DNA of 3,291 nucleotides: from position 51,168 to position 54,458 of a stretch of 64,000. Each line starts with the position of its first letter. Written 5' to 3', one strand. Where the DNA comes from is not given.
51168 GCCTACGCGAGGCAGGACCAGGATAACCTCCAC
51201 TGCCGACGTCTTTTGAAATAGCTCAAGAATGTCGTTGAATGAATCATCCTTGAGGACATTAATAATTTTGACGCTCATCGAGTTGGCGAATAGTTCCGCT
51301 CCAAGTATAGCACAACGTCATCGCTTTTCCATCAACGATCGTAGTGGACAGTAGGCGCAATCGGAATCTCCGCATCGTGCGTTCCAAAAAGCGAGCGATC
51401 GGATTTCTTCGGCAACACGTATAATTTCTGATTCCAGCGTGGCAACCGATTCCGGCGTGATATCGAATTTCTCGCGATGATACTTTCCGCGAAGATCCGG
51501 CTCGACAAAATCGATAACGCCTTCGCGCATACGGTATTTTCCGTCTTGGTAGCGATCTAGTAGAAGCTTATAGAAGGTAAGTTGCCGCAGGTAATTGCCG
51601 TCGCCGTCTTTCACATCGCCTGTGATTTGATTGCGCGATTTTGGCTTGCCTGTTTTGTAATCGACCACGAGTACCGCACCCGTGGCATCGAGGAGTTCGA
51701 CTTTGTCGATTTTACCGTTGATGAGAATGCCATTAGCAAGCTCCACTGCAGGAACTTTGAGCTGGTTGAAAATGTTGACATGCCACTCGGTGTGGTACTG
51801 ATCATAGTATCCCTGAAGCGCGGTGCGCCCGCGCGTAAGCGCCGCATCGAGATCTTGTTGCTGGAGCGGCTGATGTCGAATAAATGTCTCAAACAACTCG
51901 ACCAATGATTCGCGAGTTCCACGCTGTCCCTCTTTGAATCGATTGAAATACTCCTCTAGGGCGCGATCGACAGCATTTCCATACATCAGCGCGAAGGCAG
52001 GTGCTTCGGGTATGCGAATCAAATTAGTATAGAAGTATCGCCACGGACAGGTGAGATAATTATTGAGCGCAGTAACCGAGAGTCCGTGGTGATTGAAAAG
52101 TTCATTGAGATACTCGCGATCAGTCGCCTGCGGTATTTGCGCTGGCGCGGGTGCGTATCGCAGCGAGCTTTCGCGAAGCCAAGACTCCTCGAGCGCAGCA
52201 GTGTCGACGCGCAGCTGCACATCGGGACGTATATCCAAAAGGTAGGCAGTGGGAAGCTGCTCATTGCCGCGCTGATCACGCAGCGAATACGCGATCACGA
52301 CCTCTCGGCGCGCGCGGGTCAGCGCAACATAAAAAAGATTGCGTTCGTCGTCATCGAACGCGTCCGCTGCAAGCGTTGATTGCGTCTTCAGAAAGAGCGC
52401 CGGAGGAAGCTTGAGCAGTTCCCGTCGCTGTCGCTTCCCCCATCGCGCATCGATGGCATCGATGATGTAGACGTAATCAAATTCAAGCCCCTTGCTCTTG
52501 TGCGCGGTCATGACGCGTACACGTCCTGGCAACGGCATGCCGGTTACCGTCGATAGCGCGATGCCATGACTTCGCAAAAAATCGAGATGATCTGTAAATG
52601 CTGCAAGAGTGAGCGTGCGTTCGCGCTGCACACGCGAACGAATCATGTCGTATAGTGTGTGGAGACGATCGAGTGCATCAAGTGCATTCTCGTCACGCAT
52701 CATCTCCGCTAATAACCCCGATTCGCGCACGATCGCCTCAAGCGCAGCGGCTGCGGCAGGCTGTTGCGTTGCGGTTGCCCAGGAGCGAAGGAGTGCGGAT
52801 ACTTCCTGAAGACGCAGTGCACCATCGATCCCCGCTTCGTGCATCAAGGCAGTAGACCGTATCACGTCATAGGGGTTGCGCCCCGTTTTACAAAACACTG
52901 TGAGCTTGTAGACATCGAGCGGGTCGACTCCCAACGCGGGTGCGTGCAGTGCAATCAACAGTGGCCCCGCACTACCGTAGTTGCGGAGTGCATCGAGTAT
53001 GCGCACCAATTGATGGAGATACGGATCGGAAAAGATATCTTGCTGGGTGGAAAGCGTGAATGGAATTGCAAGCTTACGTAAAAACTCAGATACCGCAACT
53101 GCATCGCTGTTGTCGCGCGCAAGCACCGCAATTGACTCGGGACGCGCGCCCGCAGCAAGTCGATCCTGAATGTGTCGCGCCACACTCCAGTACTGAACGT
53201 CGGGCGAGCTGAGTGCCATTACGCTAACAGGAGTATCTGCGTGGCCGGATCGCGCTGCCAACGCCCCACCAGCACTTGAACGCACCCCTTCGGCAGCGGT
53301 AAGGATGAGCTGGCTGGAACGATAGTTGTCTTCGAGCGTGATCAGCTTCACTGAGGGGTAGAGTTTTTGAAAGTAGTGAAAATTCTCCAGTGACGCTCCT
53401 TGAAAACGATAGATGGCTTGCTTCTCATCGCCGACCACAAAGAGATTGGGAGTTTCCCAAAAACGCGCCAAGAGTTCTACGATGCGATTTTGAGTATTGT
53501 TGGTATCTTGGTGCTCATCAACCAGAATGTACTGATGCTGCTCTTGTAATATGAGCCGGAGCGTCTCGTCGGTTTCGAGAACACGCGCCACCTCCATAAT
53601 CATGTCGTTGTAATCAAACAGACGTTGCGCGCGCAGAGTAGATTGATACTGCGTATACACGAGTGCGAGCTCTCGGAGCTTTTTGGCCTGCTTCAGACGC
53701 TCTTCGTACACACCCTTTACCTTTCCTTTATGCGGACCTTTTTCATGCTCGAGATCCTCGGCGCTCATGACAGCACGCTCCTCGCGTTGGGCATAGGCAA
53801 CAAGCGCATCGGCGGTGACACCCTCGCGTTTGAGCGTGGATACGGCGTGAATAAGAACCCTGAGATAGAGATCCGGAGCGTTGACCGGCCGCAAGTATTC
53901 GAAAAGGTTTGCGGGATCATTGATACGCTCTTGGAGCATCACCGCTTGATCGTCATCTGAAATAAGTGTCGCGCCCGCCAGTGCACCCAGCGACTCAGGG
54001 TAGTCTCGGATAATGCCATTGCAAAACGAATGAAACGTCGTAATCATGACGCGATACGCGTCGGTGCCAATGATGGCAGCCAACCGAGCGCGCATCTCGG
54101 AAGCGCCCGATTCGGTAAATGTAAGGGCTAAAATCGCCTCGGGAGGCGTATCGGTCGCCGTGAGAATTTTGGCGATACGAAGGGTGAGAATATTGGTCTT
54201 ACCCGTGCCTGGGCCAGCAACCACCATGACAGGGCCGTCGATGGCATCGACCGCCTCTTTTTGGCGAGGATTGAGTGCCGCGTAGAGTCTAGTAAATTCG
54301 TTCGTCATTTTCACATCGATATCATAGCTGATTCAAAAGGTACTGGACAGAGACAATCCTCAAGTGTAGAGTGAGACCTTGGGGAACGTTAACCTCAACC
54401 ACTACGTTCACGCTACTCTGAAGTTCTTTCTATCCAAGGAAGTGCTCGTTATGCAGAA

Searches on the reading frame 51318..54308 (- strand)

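Call 98: search_protein_families(library=pfam, proteins=[window:51318-54308:-], max_evalue=0.00001)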
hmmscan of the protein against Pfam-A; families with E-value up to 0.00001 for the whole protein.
window:51318-54308:- (996 aa): 5 families
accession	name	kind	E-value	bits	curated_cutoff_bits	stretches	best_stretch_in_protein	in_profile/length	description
PF00580.27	UvrD-helicase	-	1.8e-65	221.8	23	1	12-317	1-270/271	UvrD/REP helicase N-terminal domain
PF13361.12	UvrD_C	-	2.2e-31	110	25.6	2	504-675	217-348/350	UvrD-like helicase C-terminal domain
PF12705.13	PDDEXK_1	-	2.5e-28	100.1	22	1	743-991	2-244/247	PD-(D/E)XK nuclease superfamily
PF13245.12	AAA_19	-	1.6e-17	64.3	25.1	1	16-302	1-133/134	AAA domain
PF13538.12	UvrD_C_2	-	5.1e-12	45.9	27.4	0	649-672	28-51/52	UvrD-like helicase C-terminal domain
